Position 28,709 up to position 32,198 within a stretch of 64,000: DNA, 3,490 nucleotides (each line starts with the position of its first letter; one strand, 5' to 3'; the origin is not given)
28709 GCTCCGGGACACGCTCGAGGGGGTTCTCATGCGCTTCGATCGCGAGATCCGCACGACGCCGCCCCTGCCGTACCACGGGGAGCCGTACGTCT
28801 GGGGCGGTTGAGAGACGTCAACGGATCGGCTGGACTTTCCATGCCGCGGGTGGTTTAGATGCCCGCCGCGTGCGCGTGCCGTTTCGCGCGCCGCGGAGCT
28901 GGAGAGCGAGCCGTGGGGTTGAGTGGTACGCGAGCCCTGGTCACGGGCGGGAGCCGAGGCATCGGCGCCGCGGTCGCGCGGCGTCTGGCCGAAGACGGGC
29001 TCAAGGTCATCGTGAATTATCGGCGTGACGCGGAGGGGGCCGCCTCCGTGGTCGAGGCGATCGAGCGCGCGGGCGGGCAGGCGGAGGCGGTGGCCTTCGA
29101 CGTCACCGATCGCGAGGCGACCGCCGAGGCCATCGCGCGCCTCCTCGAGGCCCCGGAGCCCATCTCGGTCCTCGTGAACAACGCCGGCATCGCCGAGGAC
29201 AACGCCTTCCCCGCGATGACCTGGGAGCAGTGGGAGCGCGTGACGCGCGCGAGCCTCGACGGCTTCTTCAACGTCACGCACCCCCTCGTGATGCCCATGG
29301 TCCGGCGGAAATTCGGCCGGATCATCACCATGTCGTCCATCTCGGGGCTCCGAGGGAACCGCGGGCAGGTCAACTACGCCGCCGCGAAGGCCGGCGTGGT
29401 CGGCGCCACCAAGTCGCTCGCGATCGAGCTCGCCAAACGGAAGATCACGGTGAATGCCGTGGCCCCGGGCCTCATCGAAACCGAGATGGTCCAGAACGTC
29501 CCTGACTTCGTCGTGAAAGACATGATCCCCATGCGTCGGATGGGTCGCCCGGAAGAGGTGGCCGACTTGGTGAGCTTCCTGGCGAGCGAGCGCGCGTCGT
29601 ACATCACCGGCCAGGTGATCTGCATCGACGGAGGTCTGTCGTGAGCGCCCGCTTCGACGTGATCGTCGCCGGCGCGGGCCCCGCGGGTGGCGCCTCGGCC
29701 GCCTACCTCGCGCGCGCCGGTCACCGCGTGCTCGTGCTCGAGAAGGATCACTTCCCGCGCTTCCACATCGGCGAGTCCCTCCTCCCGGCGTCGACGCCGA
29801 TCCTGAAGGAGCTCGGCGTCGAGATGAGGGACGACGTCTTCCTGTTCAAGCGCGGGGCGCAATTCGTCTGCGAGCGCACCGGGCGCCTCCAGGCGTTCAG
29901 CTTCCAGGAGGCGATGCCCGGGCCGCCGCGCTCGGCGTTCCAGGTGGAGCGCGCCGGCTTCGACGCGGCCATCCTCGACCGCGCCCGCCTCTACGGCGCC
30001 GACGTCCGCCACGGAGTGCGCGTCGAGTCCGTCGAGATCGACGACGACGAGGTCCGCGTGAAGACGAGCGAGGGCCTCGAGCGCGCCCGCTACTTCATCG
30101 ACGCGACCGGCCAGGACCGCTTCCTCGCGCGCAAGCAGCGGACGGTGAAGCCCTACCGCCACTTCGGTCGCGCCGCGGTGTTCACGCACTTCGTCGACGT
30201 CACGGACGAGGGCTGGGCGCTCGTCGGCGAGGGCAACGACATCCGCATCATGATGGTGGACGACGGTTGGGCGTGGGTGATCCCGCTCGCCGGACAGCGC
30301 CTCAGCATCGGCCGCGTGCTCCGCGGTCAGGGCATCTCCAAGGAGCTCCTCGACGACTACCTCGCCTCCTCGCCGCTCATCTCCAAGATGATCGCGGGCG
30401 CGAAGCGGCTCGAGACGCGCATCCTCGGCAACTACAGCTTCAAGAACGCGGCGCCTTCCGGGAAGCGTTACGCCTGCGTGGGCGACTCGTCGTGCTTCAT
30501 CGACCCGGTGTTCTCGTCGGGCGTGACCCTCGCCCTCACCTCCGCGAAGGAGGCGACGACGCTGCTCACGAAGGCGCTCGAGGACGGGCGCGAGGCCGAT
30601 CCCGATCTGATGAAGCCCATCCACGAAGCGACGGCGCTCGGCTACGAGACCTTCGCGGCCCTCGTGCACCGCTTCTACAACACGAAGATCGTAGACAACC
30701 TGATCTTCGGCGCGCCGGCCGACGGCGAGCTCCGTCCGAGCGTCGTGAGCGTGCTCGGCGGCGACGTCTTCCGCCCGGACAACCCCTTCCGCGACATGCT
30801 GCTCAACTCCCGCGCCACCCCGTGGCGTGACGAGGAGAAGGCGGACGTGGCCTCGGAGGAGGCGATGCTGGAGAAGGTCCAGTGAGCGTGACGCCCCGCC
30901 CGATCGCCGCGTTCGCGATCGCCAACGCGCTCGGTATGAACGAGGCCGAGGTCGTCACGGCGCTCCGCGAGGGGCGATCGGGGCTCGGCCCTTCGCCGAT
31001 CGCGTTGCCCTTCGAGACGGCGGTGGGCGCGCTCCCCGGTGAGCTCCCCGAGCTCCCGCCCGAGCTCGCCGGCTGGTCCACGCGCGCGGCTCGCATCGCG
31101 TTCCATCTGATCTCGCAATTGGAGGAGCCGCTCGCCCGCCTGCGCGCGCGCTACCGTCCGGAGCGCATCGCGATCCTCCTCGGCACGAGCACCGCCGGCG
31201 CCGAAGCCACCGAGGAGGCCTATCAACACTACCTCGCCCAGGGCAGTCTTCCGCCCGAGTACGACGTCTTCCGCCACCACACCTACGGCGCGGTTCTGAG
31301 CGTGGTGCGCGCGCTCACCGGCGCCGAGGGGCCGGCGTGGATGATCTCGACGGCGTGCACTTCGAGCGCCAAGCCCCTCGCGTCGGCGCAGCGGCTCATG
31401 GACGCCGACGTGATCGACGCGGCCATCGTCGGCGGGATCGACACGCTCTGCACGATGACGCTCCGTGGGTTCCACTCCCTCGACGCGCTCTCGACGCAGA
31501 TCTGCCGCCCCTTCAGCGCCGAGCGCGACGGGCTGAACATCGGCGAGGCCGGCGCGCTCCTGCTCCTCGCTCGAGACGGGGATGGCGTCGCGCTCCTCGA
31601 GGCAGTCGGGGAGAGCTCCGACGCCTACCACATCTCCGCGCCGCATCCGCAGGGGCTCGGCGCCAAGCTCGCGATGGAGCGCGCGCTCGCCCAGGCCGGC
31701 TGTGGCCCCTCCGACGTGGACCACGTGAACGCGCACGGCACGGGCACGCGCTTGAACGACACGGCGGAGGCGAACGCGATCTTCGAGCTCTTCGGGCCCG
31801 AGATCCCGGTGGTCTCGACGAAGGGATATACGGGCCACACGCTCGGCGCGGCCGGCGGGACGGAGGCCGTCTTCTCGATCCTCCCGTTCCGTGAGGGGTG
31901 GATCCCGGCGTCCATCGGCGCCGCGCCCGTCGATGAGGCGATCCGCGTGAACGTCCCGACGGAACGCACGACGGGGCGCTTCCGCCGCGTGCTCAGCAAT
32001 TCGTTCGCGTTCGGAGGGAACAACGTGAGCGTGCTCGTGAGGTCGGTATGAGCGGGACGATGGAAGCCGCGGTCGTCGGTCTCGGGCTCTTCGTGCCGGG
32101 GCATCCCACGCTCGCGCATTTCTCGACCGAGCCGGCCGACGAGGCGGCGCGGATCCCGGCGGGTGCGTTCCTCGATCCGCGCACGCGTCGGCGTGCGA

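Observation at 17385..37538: ~20 kb aryl-polyene-type cluster with an unusual enzyme complement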

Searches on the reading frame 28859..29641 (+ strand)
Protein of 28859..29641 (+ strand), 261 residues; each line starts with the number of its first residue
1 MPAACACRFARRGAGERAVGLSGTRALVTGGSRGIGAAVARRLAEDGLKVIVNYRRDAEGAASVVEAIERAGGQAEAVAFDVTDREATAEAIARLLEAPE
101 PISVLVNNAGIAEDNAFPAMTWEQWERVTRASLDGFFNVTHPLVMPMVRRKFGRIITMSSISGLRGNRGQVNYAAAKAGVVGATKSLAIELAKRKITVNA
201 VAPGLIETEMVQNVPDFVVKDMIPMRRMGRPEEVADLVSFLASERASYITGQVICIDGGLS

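Call 8: search_protein_families(library=pfam, proteins=[window:28859-29641:+], max_evalue=0.01)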
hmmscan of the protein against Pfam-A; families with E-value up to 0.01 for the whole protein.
window:28859-29641:+ (261 aa): 6 families
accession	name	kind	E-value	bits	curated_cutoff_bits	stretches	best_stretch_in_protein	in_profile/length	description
PF13561.12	adh_short_C2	-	4.9e-64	216.6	27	1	33-261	6-236/236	Enoyl-(Acyl carrier protein) reductase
PF00106.31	adh_short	-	7.7e-56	189.1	26.6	1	26-215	3-191/195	short chain dehydrogenase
PF08659.16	KR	-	3e-27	96.1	22.6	1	26-178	3-154/180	KR domain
PF01370.27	Epimerase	-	1e-06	28.8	20.9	1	26-124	1-90/240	NAD dependent epimerase/dehydratase family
PF16363.11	GDP_Man_Dehyd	-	0.0016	18.4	27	1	27-94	1-73/332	GDP-mannose 4,6 dehydratase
PF23441.1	SDR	-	0.0018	18.2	27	0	174-259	164-254/258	SDR-like rossmann domain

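Call 11: search_protein_families(library=ncbifam, proteins=[window:28859-29641:+], max_evalue=0.001)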
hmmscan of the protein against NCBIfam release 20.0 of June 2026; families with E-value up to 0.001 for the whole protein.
window:28859-29641:+ (261 aa): 237 families (the best 25 are shown)
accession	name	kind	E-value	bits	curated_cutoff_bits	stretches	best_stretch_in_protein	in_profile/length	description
NF004200.0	PRK05653.1-5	equivalog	5.3e-107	356.9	273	1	24-260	3-241/242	3-oxoacyl-ACP reductase FabG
NF053542.1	FlxB_rubin_SDR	equivalog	3.6e-91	305.1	340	1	26-260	3-239/239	flexirubin biosynthesis SDR family reductase FlxB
TIGR01831.1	fabG_rel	equivalog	1.8e-90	302.5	338.85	1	27-260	2-238/239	3-ketoacyl-ACP reductase FabG2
TIGR01830.1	3oxo_ACP_reduc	equivalog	6.3e-85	284.7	297.75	1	26-260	1-238/239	3-oxoacyl-[acyl-carrier-protein] reductase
NF009466.0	PRK12826.1-2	subfamily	6.6e-83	278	222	1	24-260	4-244/248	3-oxoacyl-ACP reductase FabG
TIGR01829.1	AcAcCoA_reduct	subfamily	3.9e-79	265.7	302.1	1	26-260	3-240/242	acetoacetyl-CoA reductase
NF009464.0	PRK12824.1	subfamily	3.2e-75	253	269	1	26-260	5-242/245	3-oxoacyl-ACP reductase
NF004198.0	PRK05653.1-3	equivalog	5.4e-73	245.5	296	1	21-260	5-246/248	3-oxoacyl-ACP reductase FabG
NF004197.0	PRK05653.1-1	equivalog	1.3e-71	241.2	332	1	21-260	5-246/249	3-oxoacyl-ACP reductase FabG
NF004199.0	PRK05653.1-4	equivalog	4.4e-71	239.3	301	1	21-260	3-245/247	3-oxoacyl-ACP reductase FabG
NF040605.2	mycolic_FabG1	exception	2.9e-64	217.1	420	1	26-260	4-229/233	3-oxoacyl-ACP reductase FabG1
NF009546.0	PRK12935.1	equivalog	2.4e-63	214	418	1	19-260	2-245/247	acetoacetyl-CoA reductase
NF005559.1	PRK07231.1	subfamily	1.6e-61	208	215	1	21-260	2-247/249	glucose 1-dehydrogenase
NF047420.2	EF_P_mod_YmfI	equivalog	7.4e-60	202.6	238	1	26-260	2-235/236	elongation factor P 5-aminopentanone reductase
NF006110.0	PRK08261.1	equivalog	8.5e-59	199.6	410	1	20-256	211-446/454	3-oxoacyl-ACP reductase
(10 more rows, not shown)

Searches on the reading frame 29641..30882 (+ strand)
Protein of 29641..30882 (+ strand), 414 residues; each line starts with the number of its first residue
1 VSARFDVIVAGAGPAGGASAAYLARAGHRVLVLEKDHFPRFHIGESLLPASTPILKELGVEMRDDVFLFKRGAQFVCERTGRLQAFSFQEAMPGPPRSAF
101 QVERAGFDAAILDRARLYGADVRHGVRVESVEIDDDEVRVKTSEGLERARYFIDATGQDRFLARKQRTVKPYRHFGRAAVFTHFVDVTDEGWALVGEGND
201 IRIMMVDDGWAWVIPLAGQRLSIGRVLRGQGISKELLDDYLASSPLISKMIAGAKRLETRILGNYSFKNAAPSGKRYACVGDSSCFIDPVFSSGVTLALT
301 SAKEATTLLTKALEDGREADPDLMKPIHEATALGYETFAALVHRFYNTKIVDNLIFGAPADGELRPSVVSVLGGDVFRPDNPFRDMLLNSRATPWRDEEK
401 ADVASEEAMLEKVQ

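Call 8: search_protein_families(library=pfam, proteins=[window:29641-30882:+], max_evalue=0.01)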
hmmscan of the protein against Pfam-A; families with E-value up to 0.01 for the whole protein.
window:29641-30882:+ (414 aa): 13 families
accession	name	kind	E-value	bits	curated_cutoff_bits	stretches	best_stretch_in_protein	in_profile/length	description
PF04820.20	Trp_halogenase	-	8.3e-26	91.3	21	2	98-348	151-388/458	Tryptophan halogenase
PF01266.30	DAO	-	6.2e-12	46.1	27.9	2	6-39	1-34/353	FAD dependent oxidoreductase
PF01494.25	FAD_binding_3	-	3.4e-09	36.8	22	1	5-155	2-156/349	FAD binding domain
PF12831.13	FAD_oxidored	-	1e-06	28.8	27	1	6-158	1-146/416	FAD dependent oxidoreductase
PF07992.20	Pyr_redox_2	-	2.7e-06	27.5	26.1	1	5-43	1-40/291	Pyridine nucleotide-disulphide oxidoreductase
PF13738.12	Pyr_redox_3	-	3e-06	27.1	30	0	8-37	1-31/305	Pyridine nucleotide-disulphide oxidoreductase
PF13450.12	NAD_binding_8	-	9.8e-06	26.2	21.9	1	9-39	1-31/68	NAD(P)-binding Rossmann-like domain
PF00890.30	FAD_binding_2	-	2.5e-05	24.1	20.4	1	6-38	1-33/414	FAD binding domain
PF01946.23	Thi4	-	0.00056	19.7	26.2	1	4-35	17-49/235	Thi4 family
PF03486.20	HI0933_like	-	0.0006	19.8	50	1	6-36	2-32/244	HI0933-like protein Rossmann domain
PF01593.30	Amino_oxidase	-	0.0022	17.8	19.8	0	18-37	5-24/443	Flavin containing amine oxidoreductase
PF01134.28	GIDA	-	0.0057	16.2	22.1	1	6-34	1-29/391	Glucose inhibited division protein A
PF00070.33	Pyr_redox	-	0.0059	17.5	22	0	7-63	2-58/82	Pyridine nucleotide-disulphide oxidoreductase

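Call 11: search_protein_families(library=ncbifam, proteins=[window:29641-30882:+], max_evalue=0.001)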
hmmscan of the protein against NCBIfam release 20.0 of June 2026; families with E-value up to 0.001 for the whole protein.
window:29641-30882:+ (414 aa): 62 families (the best 25 are shown)
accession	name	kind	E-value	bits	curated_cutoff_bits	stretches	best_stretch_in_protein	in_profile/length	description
NF033113.0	halo_ClmS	equivalog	8.1e-46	156.6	900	1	6-346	4-357/570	chloramphenicol-biosynthetic FADH2-dependent halogenase CmlS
TIGR02032.1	GG-red-SF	subfamily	6.4e-36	124.6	158.8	1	5-306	1-294/297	geranylgeranyl reductase family protein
NF049967.1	QhpG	equivalog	1e-32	113.6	240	1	7-346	1-322/423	flavin-dependent monooxygenase QhpG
NF038174.1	maturase_GoxB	equivalog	6.7e-23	81.3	400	1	6-343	2-340/358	glycine oxidase maturase GoxB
NF038171.1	maturase_LodB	equivalog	1.4e-21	77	400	1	6-348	1-347/361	lysine-epsilon-oxidase maturase LodB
NF045655.1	MkRedMenJ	equivalog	9.6e-16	57.7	700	1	2-323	2-327/406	menaquinone reductase MenJ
NF041385.1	Dggglyphlred_Halo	equivalog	1.1e-13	50.6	700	1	1-316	1-320/405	digeranylgeranylglycerophospholipid reductase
NF004834.1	PRK06185.1-3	subfamily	1.7e-10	40.3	500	1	4-60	7-64/420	FAD-dependent oxidoreductase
NF008425.0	PRK11259.1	equivalog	1.1e-09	37.8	257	1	2-39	2-39/377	N-methyl-L-tryptophan oxidase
NF041080.1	DGGGPL_reductase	equivalog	1.1e-09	37.7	580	1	4-318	1-320/447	digeranylgeranylglycerophospholipid reductase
NF033145.1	rif_monoox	equivalog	1.5e-09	37.2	800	1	5-169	1-162/472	rifampin monooxygenase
NF006593.0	PRK09126.1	equivalog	1.7e-09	37.1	420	1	2-36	2-36/393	5-demethoxyubiquinol-8 5-hydroxylase UbiM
NF004835.0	PRK06185.1-4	equivalog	2.4e-09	36.5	601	1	5-60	11-67/411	FAD-dependent oxidoreductase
TIGR01988.1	Ubi-OHases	subfamily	3.7e-08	32.6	224.65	1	6-165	1-170/387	ubiquinone biosynthesis hydroxylase, UbiH/UbiF/VisC/COQ6 family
NF004833.1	PRK06185.1-1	subfamily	4.4e-08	32.3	488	1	6-64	4-63/403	FAD-dependent oxidoreductase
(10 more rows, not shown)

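Call 36: search_solved_structures(query=window:29641-30882:+, max_evalue=0.00001)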
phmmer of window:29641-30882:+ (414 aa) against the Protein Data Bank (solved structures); distinct sequences matched with E-value up to 0.00001: 22.
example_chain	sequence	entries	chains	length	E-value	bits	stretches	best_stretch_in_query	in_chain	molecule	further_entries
8zop_A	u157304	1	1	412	5.5e-46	160.4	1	4-317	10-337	Halogenase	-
3e1t_A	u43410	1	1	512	4.5e-40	140.9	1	5-307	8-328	Halogenase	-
3nix_A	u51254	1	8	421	3.7e-39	137.9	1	4-384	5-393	Flavoprotein/dehydrogenase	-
5buk_A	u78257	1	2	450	1.2e-38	136.2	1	2-382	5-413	FADH2-dependent halogenase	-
3i3l_A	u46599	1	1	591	1.7e-35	125.9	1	4-321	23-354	Alkylhalidase CmlS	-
7fco_A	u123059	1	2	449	5.9e-34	120.8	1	3-382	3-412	ChlB4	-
5dbj_E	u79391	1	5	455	3.7e-31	111.6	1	5-377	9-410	FADH2-dependent halogenase PltA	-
5bul_A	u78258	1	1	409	3.9e-29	104.9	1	4-377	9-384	flavin-dependent halogenase triple mutant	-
8gu0_A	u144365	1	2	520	6.9e-29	104.1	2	6-134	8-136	Non-heme halogenase radH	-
5bva_A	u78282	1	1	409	5.2e-28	101.2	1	4-377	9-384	flavin-dependent halogenase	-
7xgb_A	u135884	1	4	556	4.3e-18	68.6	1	5-297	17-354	Tetracycline 7-halogenase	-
7v0b_A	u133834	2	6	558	4.4e-18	68.5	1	5-297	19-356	Tetracycline 7-halogenase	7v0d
6bzt_A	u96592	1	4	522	4.5e-16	61.9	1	4-301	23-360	Halogenase PltM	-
6bza_A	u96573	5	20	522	5.3e-16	61.7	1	4-301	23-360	Halogenase PltM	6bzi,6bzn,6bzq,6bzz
5wgv_A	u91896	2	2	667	2e-10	43.3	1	5-217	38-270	Flavin-dependent halogenase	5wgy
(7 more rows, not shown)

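Call 62: search_dna_similar(query=window:29641-30882:+, collection=plasmids, mode=protein, max_evalue=1e-20, max_rows=15)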
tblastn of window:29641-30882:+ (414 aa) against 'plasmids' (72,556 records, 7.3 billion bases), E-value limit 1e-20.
Records with a match: 195; places in all: 205; records where one place covers at least 80% of the query: 171.
Best place of each record, by identity: <60% 195.
By first word of the organism name: Ralstonia 117; Streptomyces 29; Pseudoalteromonas 10; Burkholderia 5; Caballeronia 4; Bacillus 4; Cupriavidus 4; Acinetobacter 4; Rhizobium 3; Neisseria 2; and 12 more.
By predicted mobility (MOB-suite, as given by PLSDB): mobilizable 111; non-mobilizable 78; conjugative 6.
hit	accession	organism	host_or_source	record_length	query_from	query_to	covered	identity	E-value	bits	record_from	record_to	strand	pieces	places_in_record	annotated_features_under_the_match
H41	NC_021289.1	Caballeronia insecticola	-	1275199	1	383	93%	36.7%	2e-41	164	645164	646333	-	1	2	none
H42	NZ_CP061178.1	Roseomonas haemaphysalidis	tick,pure culture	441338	1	381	92%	35.5%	5e-42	165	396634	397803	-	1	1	tryptophan 7-halogenase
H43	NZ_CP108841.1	Streptomyces chartreusis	-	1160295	1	374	90%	35.4%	3e-37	151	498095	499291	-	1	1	none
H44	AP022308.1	Burkholderia sp. SFA1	-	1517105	5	377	90%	34.1%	1e-39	158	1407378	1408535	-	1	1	hydroxylase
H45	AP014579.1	Burkholderia sp. RPE67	Riptortus pedestris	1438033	5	377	90%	34.1%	2e-39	158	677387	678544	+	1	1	uncharacterized protein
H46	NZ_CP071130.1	Caballeronia sp. M1242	Homo sapiens,ETA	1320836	30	383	86%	35.9%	1e-40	161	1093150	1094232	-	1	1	none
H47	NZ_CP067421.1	Skermanella sp. TT6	Homo sapiens,single cell,skin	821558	28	387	87%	35.1%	1e-37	152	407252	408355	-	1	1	NAD(P)/FAD-dependent oxidoreductase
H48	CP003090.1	Burkholderia sp. YI23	-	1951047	5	377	90%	33.8%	3e-39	157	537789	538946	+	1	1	hypothetical protein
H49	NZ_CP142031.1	Pseudoalteromonas sp. CuT4-3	whole organism,deep-sea sediment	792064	4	383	92%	33.2%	1e-40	161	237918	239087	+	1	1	NAD(P)/FAD-dependent oxidoreductase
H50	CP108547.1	Streptomyces globisporus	-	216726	1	374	90%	33.7%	1e-38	155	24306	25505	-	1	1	tryptophan 7-halogenase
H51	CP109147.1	Streptomyces globisporus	-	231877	1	374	90%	33.7%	1e-38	155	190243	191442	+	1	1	tryptophan 7-halogenase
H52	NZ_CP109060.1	Streptomyces globisporus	-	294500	1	374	90%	33.7%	1e-38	155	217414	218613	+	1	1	tryptophan 7-halogenase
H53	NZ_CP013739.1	Streptomyces globisporus C-1027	soil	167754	1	374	90%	33.7%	2e-38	154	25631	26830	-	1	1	tryptophan 7-halogenase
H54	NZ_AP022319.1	Burkholderia sp. THE68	Togo hemipterus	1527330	5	401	96%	31.7%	2e-37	152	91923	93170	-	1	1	none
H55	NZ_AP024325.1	Caballeronia sp. NK8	-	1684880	5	401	96%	31.5%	2e-37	151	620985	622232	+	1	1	none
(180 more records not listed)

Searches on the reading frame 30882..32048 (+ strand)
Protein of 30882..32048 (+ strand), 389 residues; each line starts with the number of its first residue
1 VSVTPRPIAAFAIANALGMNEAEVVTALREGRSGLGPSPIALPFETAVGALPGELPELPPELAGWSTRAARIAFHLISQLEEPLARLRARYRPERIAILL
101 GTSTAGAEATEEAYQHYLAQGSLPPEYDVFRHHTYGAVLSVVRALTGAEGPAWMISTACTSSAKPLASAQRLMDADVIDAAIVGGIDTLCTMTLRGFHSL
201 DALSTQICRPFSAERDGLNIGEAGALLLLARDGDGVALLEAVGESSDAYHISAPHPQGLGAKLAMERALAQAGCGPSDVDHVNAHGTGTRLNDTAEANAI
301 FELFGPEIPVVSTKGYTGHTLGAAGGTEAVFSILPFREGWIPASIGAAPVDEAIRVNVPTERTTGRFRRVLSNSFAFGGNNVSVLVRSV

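Call 8: search_protein_families(library=pfam, proteins=[window:30882-32048:+], max_evalue=0.01)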
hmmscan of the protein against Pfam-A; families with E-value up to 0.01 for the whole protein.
window:30882-32048:+ (389 aa): 2 families
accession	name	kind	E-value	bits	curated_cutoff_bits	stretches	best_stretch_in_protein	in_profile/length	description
PF02801.28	Ketoacyl-synt_C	-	4.5e-30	104.5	20.8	1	237-346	2-117/119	Beta-ketoacyl synthase, C-terminal domain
PF00109.32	ketoacyl-synt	-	3.3e-16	60.1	20.8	1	92-231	112-248/252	Beta-ketoacyl synthase, N-terminal domain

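Call 11: search_protein_families(library=ncbifam, proteins=[window:30882-32048:+], max_evalue=0.001)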
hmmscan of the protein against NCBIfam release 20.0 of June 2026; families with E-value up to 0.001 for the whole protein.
window:30882-32048:+ (389 aa): 19 families
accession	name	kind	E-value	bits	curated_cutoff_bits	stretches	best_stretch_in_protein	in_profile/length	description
NF006618.0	PRK09185.1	subfamily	4.4e-129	430.9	407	1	8-386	7-390/394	beta-ketoacyl-ACP synthase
NF005589.0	PRK07314.1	subfamily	1.8e-63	214.8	387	1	92-388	97-411/413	beta-ketoacyl-ACP synthase II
TIGR03150.1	fabF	equivalog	2e-63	214.5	493.75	1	92-386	94-406/407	beta-ketoacyl-ACP synthase II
NF004970.0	PRK06333.1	subfamily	2.9e-54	184.5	525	1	94-387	108-420/424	beta-ketoacyl-ACP synthase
NF058662.1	cispenta_AmcF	equivalog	6.8e-50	170.1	325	1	10-386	6-367/369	cispentacin biosynthesis acyltransferase subunit AmcF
NF004618.0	PRK05952.1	equivalog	1.7e-48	165.5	455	1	94-387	79-381/384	beta-ketoacyl-ACP synthase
NF005916.1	PRK07910.1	equivalog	2.7e-47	161.6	560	1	93-385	105-414/418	KasA/KasB family beta-ketoacyl-ACP synthase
NF006274.0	PRK08439.1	equivalog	6.2e-45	153.7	621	1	146-387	149-404/406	beta-ketoacyl-ACP synthase II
NF005076.0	PRK06501.1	equivalog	4.7e-44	151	629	1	107-386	123-420/425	beta-ketoacyl-ACP synthase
NF005490.0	PRK07103.1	equivalog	1.1e-42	146.5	445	1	85-388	97-412/414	polyketide beta-ketoacyl:acyl carrier protein synthase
NF006587.0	PRK09116.1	equivalog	1.4e-40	139.3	470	1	147-387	152-405/408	beta-ketoacyl-ACP synthase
NF005935.0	PRK07967.1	equivalog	4.7e-37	127.8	630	1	148-387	151-402/406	beta-ketoacyl-ACP synthase I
NF006434.0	PRK08722.1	equivalog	1.2e-35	123.2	759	1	94-387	99-412/414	beta-ketoacyl-ACP synthase II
NF045894.1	PKS_plus_SDR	equivalog_domain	2e-23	82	1740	1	145-386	159-424/1515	type I polyketide synthase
NF053555.1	prodigi_MBC_PigJ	equivalog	3.3e-23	81.9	900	1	149-325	503-685/759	prodigiosin MBC biosynthesis protein PigJ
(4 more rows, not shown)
